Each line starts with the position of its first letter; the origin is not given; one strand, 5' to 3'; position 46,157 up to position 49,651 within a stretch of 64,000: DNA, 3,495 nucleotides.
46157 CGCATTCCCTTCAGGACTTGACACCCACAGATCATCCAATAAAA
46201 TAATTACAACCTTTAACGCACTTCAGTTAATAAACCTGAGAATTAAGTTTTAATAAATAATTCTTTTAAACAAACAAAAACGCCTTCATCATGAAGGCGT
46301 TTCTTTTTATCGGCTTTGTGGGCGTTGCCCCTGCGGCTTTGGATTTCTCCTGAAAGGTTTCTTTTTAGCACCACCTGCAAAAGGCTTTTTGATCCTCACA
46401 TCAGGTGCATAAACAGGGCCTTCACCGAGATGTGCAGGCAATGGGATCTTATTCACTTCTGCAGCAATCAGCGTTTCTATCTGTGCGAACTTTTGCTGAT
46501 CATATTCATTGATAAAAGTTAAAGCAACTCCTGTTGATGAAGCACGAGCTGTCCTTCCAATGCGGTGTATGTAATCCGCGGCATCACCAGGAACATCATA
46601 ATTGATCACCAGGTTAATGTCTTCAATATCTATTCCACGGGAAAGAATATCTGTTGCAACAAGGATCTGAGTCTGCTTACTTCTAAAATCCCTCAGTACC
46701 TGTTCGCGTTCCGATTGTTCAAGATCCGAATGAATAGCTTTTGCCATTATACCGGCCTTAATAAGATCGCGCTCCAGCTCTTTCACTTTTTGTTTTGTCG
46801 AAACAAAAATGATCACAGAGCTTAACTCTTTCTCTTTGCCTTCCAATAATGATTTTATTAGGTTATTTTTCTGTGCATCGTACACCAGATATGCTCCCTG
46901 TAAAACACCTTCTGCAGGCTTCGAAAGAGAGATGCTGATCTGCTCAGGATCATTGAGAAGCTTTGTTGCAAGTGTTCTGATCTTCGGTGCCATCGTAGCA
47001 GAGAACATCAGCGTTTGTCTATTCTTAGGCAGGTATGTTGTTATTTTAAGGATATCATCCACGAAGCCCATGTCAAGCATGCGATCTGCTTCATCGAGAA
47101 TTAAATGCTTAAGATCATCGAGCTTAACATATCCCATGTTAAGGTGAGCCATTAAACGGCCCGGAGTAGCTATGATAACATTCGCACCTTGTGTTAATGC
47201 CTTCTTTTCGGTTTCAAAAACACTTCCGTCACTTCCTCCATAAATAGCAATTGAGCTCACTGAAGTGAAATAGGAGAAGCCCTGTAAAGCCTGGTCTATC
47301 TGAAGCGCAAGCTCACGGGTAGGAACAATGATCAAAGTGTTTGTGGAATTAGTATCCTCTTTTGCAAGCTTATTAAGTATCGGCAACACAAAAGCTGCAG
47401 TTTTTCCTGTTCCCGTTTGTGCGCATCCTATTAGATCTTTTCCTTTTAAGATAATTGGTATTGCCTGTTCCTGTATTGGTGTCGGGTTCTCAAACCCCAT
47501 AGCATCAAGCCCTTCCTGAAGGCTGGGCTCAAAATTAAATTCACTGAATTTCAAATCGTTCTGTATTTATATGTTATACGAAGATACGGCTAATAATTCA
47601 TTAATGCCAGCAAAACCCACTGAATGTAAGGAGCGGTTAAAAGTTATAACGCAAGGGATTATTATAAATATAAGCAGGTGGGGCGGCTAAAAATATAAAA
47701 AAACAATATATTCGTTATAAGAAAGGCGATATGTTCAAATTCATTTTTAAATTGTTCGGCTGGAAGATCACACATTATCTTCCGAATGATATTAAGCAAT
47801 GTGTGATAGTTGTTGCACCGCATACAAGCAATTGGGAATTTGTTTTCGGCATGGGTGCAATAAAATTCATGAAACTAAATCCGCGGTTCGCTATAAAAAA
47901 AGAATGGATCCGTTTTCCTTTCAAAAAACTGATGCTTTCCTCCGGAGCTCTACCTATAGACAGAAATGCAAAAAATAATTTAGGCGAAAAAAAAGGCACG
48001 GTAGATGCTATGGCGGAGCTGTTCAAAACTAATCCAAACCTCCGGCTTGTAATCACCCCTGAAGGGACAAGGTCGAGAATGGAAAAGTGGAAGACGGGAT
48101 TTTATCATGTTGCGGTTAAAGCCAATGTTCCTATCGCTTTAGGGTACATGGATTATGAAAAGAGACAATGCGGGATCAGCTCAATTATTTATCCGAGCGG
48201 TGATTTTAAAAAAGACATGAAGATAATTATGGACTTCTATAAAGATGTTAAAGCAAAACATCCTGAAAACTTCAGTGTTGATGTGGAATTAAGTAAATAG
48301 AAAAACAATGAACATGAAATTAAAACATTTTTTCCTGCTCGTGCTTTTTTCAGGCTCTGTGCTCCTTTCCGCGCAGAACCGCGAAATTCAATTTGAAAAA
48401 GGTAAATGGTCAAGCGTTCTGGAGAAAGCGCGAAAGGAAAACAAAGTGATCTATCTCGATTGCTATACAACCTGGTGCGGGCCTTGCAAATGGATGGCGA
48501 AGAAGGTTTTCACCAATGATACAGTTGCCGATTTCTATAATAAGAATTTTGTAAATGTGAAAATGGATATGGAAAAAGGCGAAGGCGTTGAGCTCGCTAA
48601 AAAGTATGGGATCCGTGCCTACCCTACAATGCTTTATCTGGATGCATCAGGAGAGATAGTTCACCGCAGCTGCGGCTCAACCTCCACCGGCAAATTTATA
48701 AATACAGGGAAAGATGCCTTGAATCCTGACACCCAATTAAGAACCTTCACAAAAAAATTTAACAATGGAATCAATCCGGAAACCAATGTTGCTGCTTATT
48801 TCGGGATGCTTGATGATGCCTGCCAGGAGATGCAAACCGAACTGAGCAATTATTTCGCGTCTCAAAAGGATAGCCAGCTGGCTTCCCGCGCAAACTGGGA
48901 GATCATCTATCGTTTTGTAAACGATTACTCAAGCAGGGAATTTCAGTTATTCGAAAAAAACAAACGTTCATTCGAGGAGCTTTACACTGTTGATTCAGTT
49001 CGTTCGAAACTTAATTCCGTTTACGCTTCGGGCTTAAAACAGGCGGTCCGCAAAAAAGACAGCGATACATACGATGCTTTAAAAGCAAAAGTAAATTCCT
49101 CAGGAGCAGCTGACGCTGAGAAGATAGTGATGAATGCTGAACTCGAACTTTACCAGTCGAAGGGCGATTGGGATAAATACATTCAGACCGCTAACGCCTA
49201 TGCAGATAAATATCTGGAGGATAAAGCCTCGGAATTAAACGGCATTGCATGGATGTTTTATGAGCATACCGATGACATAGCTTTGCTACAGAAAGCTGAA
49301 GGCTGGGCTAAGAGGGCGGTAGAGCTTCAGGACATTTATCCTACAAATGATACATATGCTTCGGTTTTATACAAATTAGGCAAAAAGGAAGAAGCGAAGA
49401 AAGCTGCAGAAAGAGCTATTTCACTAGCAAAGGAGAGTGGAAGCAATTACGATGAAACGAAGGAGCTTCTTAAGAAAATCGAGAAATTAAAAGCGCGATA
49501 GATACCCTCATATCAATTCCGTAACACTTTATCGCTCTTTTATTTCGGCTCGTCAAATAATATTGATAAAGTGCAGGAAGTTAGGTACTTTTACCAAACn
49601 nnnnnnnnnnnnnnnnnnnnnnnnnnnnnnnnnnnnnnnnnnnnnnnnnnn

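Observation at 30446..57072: Six paralogous membrane sensor phosphatases (PP2C/SpoIIE-like) with no partner-switching components in cis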

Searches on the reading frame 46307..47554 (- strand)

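Call 6: search_protein_families(library=pfam, proteins=[window:46307-47554:-], max_evalue=0.01)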
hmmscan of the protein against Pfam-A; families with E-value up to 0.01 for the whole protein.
window:46307-47554:- (415 aa): 5 families
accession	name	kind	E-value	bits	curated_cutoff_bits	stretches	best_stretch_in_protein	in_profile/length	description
PF00270.35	DEAD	-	6e-51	172.9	26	1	25-192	1-164/167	DEAD/DEAH box helicase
PF00271.37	Helicase_C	-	7.2e-33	113.6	23.5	1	229-338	2-109/110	Helicase conserved C-terminal domain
PF04851.21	ResIII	-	3.3e-10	40.6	22.5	1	25-188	5-162/164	Type III restriction enzyme, res subunit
PF06862.17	Utp25_C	-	0.001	19.2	32.8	0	231-328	35-133/190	Utp25, C-terminal domain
PF22590.2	Cas3-like_C_2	-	0.0022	18.7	27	1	246-338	4-104/106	CRISPR-associated nuclease/helicase Cas3, C-terminal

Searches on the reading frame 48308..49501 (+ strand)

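Call 6: search_protein_families(library=pfam, proteins=[window:48308-49501:+], max_evalue=0.01)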
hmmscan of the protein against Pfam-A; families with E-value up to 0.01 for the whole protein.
window:48308-49501:+ (397 aa): 7 families
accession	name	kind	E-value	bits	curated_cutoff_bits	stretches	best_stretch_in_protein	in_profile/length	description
PF03190.21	Thioredox_DsbH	-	1.1e-11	45.4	27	1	34-90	25-82/163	Protein of unknown function, DUF255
PF00085.26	Thioredoxin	-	1.1e-11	45.1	23.5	1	34-127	10-94/103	Thioredoxin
PF13899.12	Thioredoxin_7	-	2.5e-11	44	27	1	34-113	6-83/83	Thioredoxin-like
PF13098.12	Thioredoxin_2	-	1.2e-10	42.1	27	1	41-130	1-100/104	Thioredoxin-like domain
PF07719.23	TPR_2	-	0.00081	19.8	27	1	350-376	7-33/34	Tetratricopeptide repeat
PF13181.12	TPR_8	-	0.0037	17.8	25.7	1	350-375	7-32/34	Tetratricopeptide repeat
PF13905.12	Thioredoxin_8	-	0.0059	17.4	27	0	74-117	51-94/94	Thioredoxin-like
